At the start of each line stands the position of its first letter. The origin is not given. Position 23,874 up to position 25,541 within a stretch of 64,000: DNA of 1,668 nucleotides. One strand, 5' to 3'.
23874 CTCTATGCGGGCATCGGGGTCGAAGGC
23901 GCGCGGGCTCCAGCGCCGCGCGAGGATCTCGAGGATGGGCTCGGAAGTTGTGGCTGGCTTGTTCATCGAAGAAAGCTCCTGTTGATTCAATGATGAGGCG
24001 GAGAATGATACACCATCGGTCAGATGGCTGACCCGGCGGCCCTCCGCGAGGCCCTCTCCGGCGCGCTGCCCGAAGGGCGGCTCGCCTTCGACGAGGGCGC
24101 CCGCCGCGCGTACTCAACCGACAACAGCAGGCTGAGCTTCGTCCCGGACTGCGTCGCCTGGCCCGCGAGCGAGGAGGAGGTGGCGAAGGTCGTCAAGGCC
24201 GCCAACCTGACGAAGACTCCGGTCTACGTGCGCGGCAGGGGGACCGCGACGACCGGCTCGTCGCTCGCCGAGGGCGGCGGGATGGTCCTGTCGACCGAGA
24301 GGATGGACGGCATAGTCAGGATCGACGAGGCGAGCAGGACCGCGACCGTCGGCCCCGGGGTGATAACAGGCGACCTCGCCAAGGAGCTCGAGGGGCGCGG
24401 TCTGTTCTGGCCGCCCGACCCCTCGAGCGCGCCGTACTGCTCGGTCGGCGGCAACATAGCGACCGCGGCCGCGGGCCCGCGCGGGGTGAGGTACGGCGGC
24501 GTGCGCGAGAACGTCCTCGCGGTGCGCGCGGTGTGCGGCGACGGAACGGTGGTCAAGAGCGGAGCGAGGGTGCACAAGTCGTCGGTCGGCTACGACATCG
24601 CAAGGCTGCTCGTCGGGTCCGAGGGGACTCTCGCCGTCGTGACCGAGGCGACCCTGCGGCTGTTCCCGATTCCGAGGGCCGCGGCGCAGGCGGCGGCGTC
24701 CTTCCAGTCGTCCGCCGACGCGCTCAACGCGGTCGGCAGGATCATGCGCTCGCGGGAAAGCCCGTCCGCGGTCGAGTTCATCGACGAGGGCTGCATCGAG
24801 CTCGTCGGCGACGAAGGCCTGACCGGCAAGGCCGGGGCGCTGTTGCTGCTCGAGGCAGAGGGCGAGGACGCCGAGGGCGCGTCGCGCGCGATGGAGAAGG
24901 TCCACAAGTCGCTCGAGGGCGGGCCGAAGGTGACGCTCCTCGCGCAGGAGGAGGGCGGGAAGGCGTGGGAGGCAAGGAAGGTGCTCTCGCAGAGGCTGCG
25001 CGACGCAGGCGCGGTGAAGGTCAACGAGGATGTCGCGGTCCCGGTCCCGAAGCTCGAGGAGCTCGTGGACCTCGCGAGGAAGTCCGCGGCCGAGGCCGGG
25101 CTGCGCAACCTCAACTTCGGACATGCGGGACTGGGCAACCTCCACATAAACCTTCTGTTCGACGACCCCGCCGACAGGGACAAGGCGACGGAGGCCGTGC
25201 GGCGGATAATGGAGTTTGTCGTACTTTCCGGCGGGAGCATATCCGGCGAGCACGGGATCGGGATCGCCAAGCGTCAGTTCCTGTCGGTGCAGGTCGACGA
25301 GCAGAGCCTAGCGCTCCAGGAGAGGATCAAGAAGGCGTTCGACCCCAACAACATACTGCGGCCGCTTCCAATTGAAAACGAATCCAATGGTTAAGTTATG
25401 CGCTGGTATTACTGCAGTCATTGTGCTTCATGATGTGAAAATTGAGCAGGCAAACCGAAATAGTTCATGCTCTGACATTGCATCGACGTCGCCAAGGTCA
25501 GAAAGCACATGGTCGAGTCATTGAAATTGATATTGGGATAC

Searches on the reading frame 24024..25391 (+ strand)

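Call 27: search_protein_families(library=pfam, proteins=[window:24024-25391:+], max_evalue=0.01)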
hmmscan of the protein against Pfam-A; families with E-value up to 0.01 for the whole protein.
window:24024-25391:+ (456 aa): 2 families
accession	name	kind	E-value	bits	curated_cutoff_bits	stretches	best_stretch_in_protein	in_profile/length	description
PF02913.24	FAD-oxidase_C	-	8.7e-54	183.3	21.2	1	217-447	2-245/248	FAD linked oxidases, C-terminal domain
PF01565.28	FAD_binding_4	-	1.5e-39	135.3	26.4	1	41-178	1-137/139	FAD binding domain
